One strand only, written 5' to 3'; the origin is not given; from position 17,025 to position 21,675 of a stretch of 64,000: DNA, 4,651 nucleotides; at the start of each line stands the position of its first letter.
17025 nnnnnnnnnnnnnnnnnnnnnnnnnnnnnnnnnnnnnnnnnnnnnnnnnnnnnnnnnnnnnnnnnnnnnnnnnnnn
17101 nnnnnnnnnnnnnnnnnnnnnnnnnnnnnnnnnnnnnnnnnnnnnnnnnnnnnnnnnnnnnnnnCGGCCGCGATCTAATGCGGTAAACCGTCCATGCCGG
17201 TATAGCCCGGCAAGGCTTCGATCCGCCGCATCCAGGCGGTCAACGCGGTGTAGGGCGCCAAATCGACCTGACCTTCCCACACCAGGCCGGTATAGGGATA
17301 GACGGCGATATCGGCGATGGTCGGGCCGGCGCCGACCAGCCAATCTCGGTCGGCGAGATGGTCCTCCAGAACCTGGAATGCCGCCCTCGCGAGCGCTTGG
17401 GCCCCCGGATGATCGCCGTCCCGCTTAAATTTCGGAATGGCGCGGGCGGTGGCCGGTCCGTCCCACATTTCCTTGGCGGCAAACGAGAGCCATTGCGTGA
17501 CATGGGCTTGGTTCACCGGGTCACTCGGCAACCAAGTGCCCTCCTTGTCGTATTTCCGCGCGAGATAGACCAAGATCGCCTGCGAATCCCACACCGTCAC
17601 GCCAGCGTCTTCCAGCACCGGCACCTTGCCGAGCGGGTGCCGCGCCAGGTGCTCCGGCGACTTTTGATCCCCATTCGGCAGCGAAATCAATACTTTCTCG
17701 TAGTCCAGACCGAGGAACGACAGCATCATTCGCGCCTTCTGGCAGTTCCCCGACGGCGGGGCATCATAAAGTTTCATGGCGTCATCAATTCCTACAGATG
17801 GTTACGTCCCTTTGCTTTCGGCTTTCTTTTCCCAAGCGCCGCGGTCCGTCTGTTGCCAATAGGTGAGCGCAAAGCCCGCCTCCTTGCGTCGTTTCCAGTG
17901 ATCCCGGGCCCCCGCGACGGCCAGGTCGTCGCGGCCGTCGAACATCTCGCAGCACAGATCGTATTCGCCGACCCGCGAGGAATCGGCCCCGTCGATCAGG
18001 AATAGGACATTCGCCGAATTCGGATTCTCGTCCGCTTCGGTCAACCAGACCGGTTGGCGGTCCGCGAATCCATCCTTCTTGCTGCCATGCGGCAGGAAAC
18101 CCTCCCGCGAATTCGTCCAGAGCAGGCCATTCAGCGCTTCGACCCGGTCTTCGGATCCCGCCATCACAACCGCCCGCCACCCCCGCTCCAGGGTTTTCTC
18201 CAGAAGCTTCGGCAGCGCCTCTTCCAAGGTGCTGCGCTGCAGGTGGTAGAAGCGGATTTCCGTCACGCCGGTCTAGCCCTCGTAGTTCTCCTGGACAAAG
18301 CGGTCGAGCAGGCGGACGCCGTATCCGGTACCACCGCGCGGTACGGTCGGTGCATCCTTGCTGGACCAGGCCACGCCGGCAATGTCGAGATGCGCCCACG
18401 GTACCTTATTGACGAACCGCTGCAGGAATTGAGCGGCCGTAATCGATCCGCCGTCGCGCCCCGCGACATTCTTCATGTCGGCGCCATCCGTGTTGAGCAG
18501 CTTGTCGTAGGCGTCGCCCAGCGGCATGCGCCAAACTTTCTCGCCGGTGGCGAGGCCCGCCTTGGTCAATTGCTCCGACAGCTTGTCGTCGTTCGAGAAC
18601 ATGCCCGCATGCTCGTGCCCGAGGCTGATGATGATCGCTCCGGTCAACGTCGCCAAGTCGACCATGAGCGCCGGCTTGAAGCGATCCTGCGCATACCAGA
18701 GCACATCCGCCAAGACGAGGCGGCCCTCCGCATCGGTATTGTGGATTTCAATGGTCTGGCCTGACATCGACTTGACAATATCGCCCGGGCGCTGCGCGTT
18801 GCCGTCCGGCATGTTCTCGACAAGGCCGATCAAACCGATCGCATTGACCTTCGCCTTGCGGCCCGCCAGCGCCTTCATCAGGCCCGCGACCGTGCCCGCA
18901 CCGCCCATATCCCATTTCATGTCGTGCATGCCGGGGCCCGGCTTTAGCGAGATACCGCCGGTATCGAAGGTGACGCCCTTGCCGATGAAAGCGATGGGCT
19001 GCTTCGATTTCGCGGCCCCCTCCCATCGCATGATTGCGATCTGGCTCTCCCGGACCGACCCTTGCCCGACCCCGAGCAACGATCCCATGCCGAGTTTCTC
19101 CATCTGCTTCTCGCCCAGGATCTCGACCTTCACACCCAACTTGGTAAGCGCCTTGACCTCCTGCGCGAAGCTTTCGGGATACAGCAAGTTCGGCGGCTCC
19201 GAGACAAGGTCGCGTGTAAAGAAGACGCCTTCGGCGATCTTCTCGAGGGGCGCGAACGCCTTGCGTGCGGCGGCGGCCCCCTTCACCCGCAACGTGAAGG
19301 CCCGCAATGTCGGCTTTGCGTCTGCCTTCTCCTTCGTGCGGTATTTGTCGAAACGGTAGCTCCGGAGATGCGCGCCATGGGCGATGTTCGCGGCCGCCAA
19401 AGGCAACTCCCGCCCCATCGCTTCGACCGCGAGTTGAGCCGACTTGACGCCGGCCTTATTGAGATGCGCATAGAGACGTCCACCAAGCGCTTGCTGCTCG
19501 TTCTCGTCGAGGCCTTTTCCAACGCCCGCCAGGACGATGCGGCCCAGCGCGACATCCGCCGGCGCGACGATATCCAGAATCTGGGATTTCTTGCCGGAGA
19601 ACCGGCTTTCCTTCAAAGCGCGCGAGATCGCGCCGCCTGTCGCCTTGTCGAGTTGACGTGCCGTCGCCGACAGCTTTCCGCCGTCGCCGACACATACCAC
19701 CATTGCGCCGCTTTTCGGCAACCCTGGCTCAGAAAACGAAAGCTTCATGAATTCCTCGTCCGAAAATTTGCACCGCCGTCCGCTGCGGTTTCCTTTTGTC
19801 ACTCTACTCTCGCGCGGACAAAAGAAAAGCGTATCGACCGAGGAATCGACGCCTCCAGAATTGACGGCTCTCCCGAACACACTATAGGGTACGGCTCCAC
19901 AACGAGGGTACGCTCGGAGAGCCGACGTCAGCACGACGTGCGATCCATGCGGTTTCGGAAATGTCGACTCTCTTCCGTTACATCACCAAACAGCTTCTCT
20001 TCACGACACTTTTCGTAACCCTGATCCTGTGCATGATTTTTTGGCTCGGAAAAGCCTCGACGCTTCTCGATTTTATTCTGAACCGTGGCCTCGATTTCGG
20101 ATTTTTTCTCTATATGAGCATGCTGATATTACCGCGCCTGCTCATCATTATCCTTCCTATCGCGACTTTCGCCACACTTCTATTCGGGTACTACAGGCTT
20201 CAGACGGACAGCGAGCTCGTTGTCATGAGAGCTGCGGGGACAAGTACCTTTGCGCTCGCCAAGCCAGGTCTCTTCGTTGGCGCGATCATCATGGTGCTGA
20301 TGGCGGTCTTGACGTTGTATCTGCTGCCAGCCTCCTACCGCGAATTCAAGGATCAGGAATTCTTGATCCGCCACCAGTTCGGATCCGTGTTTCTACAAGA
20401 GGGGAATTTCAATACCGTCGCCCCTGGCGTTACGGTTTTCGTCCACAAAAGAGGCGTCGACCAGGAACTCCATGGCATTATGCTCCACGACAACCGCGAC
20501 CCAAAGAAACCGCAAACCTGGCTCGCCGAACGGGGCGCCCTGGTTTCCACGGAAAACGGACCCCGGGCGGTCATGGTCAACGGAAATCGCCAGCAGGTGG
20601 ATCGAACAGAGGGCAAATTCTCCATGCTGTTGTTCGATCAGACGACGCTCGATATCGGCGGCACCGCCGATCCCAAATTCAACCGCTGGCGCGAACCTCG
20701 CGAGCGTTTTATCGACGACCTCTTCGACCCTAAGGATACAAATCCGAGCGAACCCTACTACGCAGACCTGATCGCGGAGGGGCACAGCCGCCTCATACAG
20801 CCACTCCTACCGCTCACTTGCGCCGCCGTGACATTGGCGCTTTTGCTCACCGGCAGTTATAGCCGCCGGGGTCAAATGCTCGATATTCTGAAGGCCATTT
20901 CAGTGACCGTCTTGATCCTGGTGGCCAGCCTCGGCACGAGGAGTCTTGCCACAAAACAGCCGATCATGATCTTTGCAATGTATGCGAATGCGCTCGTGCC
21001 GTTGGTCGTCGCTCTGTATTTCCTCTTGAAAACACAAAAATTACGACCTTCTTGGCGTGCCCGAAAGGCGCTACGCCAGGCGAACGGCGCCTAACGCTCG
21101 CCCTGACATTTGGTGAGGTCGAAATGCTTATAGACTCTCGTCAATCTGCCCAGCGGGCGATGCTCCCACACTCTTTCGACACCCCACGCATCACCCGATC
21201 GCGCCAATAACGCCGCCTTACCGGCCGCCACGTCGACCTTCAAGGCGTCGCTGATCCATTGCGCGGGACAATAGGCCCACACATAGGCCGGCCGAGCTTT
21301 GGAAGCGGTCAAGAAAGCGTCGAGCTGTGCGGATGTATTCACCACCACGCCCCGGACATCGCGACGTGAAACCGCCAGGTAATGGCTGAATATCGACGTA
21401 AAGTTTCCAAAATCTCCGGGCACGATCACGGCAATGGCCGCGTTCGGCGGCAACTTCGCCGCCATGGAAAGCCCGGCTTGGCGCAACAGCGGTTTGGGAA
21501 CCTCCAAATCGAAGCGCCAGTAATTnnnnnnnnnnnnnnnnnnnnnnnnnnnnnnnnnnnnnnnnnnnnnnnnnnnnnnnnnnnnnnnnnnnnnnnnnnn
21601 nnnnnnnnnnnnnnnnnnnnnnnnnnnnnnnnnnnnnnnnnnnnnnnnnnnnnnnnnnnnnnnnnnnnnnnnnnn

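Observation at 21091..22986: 631-aa polytopic protein: candidate new GT-C transferase with a soluble C-terminal domain and unknown acceptor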

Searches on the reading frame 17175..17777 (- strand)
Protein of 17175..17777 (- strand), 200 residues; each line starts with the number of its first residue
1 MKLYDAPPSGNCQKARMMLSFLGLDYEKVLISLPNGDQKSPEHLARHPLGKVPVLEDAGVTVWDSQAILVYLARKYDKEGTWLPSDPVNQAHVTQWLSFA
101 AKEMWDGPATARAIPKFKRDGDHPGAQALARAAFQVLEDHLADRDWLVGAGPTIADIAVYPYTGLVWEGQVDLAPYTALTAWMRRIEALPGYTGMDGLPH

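Call 8: search_protein_families(library=pfam, proteins=[window:17175-17777:-], max_evalue=0.001)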
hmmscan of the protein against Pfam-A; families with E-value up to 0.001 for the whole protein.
window:17175-17777:- (200 aa): 8 families
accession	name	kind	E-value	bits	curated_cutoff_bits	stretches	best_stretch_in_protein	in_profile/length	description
PF02798.26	GST_N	-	2.9e-17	63.2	20.9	1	1-74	3-76/76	Glutathione S-transferase, N-terminal domain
PF13409.12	GST_N_2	-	4.1e-16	59.8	25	1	9-74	2-69/70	Glutathione S-transferase, N-terminal domain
PF13417.12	GST_N_3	-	6.1e-16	59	22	1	3-78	1-73/75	Glutathione S-transferase, N-terminal domain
PF13410.11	GST_C_2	-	2.7e-10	40.6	24.9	1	125-185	6-69/69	Glutathione S-transferase, C-terminal domain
PF00043.30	GST_C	-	2e-09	38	20.7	1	130-190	31-93/93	Glutathione S-transferase, C-terminal domain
PF14497.11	GST_C_3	-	7.9e-05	23.2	21.6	1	133-190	34-95/104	Glutathione S-transferase, C-terminal domain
PF17172.10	GST_N_4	-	0.00023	22.2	30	0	11-94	2-82/99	Glutathione S-transferase N-terminal domain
PF17171.9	GST_C_6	-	0.0007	19.7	28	0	130-173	1-44/64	Glutathione S-transferase, C-terminal domain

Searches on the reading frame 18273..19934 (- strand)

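Call 8: search_protein_families(library=pfam, proteins=[window:18273-19934:-], max_evalue=0.001)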
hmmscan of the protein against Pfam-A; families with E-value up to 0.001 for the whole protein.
window:18273-19934:- (553 aa): 2 families
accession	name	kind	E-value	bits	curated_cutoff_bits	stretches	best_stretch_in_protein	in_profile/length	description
PF00883.26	Peptidase_M17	-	5.9e-126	420.4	25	1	239-543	2-309/310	Cytosol aminopeptidase family, catalytic domain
PF02789.23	Peptidase_M17_N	-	8.6e-22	77.9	23.4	1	79-201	1-128/129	Cytosol aminopeptidase family, N-terminal domain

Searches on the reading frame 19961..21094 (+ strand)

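Call 8: search_protein_families(library=pfam, proteins=[window:19961-21094:+], max_evalue=0.001)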
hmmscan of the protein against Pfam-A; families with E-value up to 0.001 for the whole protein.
window:19961-21094:+ (377 aa): 1 family
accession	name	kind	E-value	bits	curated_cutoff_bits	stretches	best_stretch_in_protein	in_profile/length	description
PF03739.19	LptF_LptG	-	1.1e-60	206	27.9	1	6-356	1-352/353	Lipopolysaccharide export system permease LptF/LptG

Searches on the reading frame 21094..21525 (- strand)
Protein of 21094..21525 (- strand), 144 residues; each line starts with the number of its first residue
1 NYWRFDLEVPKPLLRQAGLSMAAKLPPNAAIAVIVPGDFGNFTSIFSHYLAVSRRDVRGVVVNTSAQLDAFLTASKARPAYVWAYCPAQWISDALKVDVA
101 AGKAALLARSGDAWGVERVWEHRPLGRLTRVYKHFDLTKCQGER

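Call 87: predict_structure(alignment_id=A4)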
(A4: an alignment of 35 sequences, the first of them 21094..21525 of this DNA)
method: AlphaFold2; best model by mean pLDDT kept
length: 144 residues; sequences in the alignment: 35
mean_pLDDT: 85.1   pTM: 0.83
mean pLDDT of the five models: 85.1, 85.1, 84.9, 83.6, 82.8
residues with pLDDT >= 90: 84; 70-90: 32; 50-70: 26; < 50: 2
segments of 3 or more residues with pLDDT < 50: none
pLDDT, mean of each block of 10 residues (from residue 1): 63 91 93 90 91 88 94 95 90 91 93 95 69 62 48
secondary structure, 60 per line:
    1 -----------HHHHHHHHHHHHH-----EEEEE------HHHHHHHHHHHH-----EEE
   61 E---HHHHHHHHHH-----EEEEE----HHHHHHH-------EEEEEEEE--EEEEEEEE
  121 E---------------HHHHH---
elements in order: H12-24 E30-34 H41-52 E58-61 H65-74 E80-84 H89-95 E103-110 E113-121 H137-141

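Call 90: fold_search(model_id=the predicted structure, library=pdb)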
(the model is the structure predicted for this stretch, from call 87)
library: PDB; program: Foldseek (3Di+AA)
matches with E <= 10: 1065; with E <= 0.001: 0
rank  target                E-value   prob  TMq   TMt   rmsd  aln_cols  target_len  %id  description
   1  4dzr                  4.2e-02  0.89  0.38  0.34   4.7        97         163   18  The crystal structure of protein-(glutamine-N5) methyltransferase (release factor-specific) from Alicyclobacillus acidoc (released 2012-03-14)
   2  6su1_D                5.5e-02  0.30  0.32  0.12  10.8       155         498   10  Trypanosoma congolense pyruvate kinase in complex with citrate and glycerol (released 2020-03-04)
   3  1ted_B                7.2e-02  0.47  0.33  0.16  10.1       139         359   16  Crystal structure of a type III polyketide synthase PKS18 from Mycobacterium tuberculosis (released 2004-08-03)
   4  3h5n_D                8.2e-02  0.14  0.22  0.12   9.3       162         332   10  Crystal structure of E. coli MccB + ATP (released 2009-06-16)
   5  7f08_P                8.7e-02  0.51  0.37  0.17   8.8       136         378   10  Crystal Structure of K8 (released 2022-06-15)
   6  8ias_B                8.7e-02  0.51  0.31  0.11   6.9       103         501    9  Crystal structure of Streptococcus pneumoniae pyruvate kinase (released 2023-06-14)
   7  6ksh_A                9.3e-02  0.51  0.30  0.11   6.1       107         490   11  Crystal structure of pyruvate kinase (PYK) from Plasmodium falciparum in complex with oxalate and ATP (released 2020-08-26)
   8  5wx7_B                9.3e-02  0.41  0.32  0.15   7.8       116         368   11  Alkyldiketide-CoA synthase W332G mutant from Evodia rutaecarpa (released 2017-04-26)
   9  5wx6_B                1.1e-01  0.44  0.33  0.15   8.0       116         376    9  Alkyldiketide-CoA synthase W332Q mutant from Evodia rutaecarpa (released 2017-04-26)
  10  5wx7_A                1.2e-01  0.41  0.32  0.15   8.0       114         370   10  Alkyldiketide-CoA synthase W332G mutant from Evodia rutaecarpa (released 2017-04-26)
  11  5wx6_D                1.3e-01  0.35  0.31  0.15   7.7       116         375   12  Alkyldiketide-CoA synthase W332Q mutant from Evodia rutaecarpa (released 2017-04-26)
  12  6kdf_C                1.4e-01  0.51  0.41  0.21   8.7       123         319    8  Crystal structure of the alpha beta heterodimer of human IDH3 in APO form. (released 2019-09-25)
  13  5wx3_C                1.4e-01  0.38  0.32  0.16   8.2       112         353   11  Alkyldiketide-CoA synthase from Evodia rutaecarpa (released 2017-04-26)
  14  5wx3_B                1.5e-01  0.28  0.30  0.15   8.3       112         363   12  Alkyldiketide-CoA synthase from Evodia rutaecarpa (released 2017-04-26)
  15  3e0v_D                1.7e-01  0.44  0.32  0.12   7.2       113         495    8  Crystal structure of pyruvate kinase from Leishmania mexicana in complex with sulphate ions (released 2008-08-19)
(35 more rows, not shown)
